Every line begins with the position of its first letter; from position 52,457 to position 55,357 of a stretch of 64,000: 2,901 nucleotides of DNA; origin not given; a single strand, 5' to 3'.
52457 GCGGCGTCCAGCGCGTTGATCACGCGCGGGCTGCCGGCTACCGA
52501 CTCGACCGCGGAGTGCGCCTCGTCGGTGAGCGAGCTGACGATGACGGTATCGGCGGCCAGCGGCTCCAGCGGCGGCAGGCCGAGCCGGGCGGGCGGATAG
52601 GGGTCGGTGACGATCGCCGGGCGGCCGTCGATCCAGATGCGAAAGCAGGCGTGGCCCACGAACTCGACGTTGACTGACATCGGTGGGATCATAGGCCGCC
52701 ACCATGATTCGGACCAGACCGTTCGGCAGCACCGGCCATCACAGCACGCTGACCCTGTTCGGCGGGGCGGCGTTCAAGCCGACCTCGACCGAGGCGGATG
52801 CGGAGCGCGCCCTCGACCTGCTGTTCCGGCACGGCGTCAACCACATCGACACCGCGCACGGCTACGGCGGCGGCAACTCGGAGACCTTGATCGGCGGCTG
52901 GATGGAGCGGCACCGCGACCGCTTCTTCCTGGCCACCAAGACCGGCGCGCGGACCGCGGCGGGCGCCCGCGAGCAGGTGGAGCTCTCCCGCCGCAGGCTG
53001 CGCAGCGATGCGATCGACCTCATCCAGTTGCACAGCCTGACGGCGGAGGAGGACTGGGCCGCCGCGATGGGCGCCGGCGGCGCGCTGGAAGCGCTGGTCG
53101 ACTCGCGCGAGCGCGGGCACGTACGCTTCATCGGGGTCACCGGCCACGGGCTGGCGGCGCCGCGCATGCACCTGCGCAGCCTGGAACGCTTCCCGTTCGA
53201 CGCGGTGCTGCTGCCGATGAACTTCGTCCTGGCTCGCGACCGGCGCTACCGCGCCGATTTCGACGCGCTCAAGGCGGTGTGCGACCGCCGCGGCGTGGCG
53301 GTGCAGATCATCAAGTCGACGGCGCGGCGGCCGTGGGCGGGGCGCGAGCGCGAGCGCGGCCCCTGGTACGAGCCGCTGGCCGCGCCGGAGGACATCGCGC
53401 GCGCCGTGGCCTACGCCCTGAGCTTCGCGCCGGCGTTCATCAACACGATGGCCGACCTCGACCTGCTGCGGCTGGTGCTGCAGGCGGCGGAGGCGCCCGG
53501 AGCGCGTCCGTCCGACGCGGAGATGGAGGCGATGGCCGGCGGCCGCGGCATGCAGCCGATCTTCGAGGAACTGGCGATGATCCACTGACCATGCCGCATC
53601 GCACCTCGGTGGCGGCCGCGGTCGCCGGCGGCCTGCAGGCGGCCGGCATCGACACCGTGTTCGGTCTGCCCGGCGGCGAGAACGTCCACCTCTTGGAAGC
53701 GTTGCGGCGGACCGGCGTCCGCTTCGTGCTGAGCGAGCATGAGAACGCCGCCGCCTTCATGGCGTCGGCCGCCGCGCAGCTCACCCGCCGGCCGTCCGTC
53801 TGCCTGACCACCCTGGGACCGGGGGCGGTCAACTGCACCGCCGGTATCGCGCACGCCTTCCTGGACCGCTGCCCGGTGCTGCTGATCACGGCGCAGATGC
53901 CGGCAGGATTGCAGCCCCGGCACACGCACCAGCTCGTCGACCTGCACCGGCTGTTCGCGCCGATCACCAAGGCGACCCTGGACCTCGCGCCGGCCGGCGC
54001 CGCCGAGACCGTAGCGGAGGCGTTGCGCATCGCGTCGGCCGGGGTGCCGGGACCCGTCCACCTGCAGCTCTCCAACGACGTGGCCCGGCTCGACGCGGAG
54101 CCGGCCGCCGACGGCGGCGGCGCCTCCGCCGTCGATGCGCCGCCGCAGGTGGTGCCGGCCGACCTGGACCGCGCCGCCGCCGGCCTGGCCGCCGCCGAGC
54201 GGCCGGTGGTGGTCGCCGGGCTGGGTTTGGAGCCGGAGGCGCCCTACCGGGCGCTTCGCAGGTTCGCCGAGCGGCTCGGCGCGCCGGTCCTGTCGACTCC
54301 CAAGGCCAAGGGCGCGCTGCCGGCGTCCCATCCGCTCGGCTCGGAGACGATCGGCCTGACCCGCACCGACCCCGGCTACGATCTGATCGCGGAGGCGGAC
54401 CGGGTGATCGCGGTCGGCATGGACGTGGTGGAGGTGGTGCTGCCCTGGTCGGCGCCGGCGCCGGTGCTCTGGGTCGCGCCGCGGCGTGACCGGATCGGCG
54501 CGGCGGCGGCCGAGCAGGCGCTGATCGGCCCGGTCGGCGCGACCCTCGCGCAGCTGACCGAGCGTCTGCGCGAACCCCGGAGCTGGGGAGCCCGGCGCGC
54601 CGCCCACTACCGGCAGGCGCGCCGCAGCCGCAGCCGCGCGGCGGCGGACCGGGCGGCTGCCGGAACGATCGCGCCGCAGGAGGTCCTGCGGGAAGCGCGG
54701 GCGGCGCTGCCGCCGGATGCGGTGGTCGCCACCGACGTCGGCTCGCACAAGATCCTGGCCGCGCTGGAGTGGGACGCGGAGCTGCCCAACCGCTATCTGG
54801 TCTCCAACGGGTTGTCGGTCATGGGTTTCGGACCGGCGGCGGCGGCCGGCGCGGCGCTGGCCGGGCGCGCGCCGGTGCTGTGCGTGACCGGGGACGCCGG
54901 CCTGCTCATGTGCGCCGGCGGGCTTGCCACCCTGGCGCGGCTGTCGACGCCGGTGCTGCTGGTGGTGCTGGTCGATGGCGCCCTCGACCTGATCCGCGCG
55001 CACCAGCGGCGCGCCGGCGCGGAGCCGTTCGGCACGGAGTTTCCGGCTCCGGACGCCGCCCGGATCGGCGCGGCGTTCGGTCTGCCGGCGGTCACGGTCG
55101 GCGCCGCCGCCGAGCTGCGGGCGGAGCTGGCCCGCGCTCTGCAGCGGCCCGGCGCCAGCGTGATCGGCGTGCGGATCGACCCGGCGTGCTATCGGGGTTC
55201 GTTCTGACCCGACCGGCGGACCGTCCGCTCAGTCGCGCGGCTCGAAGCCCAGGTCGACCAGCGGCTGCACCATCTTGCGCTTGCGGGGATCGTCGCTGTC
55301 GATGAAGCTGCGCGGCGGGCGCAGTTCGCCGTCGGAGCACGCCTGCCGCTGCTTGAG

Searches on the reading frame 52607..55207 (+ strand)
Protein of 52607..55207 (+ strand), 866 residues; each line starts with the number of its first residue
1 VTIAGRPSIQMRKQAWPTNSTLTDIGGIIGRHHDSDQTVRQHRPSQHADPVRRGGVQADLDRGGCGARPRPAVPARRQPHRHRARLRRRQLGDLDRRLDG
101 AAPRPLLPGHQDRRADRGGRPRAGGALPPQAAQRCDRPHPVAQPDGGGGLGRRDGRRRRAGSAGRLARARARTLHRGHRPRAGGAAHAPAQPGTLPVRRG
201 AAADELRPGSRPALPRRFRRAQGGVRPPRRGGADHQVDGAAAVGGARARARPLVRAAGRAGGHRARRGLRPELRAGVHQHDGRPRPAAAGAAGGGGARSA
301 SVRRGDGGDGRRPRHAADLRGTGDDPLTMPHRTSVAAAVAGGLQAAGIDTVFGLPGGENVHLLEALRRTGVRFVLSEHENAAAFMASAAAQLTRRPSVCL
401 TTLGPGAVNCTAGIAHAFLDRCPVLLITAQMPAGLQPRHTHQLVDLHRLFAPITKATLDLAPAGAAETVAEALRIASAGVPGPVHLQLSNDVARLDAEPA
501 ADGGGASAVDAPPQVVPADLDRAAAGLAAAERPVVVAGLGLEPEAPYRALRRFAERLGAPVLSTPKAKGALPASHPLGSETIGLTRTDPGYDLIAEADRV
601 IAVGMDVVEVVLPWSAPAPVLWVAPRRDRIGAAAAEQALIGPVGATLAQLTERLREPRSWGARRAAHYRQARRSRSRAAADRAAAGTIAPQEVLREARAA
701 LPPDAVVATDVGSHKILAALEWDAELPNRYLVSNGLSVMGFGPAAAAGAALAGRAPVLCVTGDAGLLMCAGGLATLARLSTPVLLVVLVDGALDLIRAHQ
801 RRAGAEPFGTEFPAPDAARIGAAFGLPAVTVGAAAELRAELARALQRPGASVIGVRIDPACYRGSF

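Call 43: search_protein_families(library=pfam, proteins=[window:52607-55207:+])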
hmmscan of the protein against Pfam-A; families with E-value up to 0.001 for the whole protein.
window:52607-55207:+ (866 aa): 3 families
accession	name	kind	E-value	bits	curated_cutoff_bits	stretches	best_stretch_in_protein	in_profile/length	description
PF02776.23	TPP_enzyme_N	-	5.5e-35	120.2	26.8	1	334-445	2-115/119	Thiamine pyrophosphate enzyme, N-terminal TPP binding domain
PF02775.26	TPP_enzyme_C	-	9.9e-28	97.3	21.9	1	710-854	1-150/151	Thiamine pyrophosphate enzyme, C-terminal TPP binding domain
PF00205.28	TPP_enzyme_M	-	2e-22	79.8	30.4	1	520-650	1-137/137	Thiamine pyrophosphate enzyme, central domain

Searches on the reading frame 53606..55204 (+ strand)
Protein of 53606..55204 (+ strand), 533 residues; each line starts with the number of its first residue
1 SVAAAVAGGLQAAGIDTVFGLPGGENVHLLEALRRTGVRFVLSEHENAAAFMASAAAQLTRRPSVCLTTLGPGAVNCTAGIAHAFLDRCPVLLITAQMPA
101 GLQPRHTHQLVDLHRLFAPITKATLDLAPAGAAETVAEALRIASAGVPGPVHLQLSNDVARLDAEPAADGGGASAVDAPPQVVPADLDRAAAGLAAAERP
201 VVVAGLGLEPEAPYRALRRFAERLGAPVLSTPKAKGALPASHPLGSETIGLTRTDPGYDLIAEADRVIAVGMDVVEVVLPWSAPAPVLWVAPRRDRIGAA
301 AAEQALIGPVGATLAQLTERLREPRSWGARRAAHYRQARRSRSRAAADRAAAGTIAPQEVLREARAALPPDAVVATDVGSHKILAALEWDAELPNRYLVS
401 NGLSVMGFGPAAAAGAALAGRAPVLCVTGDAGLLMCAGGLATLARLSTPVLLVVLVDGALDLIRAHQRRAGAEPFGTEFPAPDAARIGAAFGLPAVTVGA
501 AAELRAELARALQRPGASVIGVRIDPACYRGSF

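Call 44: find_related_loci(query=window:53606-55204:+, collection=genome_contigs, flank=1000)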
Query window:53606-55204:+ (533 aa) in genome_contigs; peptide patterns used: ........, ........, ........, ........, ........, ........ (x = any residue, [..] = any of these).
484 stretches matched a pattern; 154 encode a relative of the query (tblastn E <= 1e-3); the best 80 are kept; 79 distinct loci.
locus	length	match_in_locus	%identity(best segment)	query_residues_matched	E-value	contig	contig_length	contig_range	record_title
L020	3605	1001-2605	82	1-533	0e+0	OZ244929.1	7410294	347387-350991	MAG: Spirochaetia bacterium isolate 8068e3ae-2514-4771-9ed6-15a7f5772894 genome assembly, chromosome: 1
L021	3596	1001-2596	84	1-533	0e+0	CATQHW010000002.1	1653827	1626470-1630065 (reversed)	MAG: uncultured Spirochaetia bacterium isolate 66362a33-eddf-4579-992a-93dc3fc4ae3b genome assembly, contig: contig_2, w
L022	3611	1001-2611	80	1-533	0e+0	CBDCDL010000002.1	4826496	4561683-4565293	MAG: Spirochaetia bacterium isolate 978a6f5d-7542-411a-95a3-dd801879e222 genome assembly, contig: contig_2, whole genome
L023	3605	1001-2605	78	1-533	0e+0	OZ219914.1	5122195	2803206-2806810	MAG: Spirochaetia bacterium isolate 65460407-d738-4661-97af-02a88c6845d9 genome assembly, chromosome: 2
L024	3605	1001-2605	82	1-533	0e+0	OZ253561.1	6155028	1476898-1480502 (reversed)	MAG: Spirochaetia bacterium isolate ba2874e9-b452-4f5e-a21f-6ab892bda592 genome assembly, chromosome: 1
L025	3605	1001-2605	77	1-533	0e+0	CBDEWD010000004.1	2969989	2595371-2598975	MAG: Spirochaetia bacterium isolate c5f6e9bc-bcaa-411e-bf86-d1d97e606e4d genome assembly, contig: contig_4, whole genome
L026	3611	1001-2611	79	1-533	0e+0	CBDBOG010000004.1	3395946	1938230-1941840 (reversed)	MAG: Spirochaetia bacterium isolate 40739a5d-4c61-4e6f-ad63-b7fc718ca5ff genome assembly, contig: contig_4, whole genome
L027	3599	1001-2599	79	1-533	0e+0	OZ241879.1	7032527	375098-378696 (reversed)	MAG: Spirochaetia bacterium isolate 33422d00-efb0-4b49-bd16-f937cda21374 genome assembly, chromosome: 1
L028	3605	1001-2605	77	1-533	0e+0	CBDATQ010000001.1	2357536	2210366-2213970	MAG: Spirochaetia bacterium isolate a15d9f8d-dc76-4eb1-89a5-0bc88780a661 genome assembly, contig: contig_1, whole genome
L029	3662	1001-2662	79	1-533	0e+0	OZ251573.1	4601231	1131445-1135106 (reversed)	MAG: Spirochaetia bacterium isolate 136ba4c7-3ba6-41ec-ab90-2fabde2105be genome assembly, chromosome: 1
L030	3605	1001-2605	79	1-533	0e+0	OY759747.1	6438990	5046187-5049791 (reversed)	MAG: Spirochaetia bacterium isolate 029c9a96-c795-42b2-9c0d-59f5314b817a genome assembly, chromosome: 1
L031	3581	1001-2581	35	6-533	2e-79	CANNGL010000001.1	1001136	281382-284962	uncultured Litoreibacter sp. isolate 403.fasta genome assembly, contig: NODE_1, whole genome shotgun sequence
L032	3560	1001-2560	36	10-533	3e-78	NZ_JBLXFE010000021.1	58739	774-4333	MAG: Roseovarius sp. isolate ET02-08 T02maxbin_out.022RE.5K@21, whole genome shotgun sequence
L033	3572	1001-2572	37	10-533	2e-78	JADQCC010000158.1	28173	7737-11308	MAG: Roseovarius sp. isolate Soudan_10 NODE_633_length_28173_cov_9.296856, whole genome shotgun sequence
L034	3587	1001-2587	36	3-531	9e-78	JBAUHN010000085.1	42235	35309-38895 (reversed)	MAG: Sulfitobacter sp. isolate MFD03264_ilm_asm_bin27 k127_209642, whole genome shotgun sequence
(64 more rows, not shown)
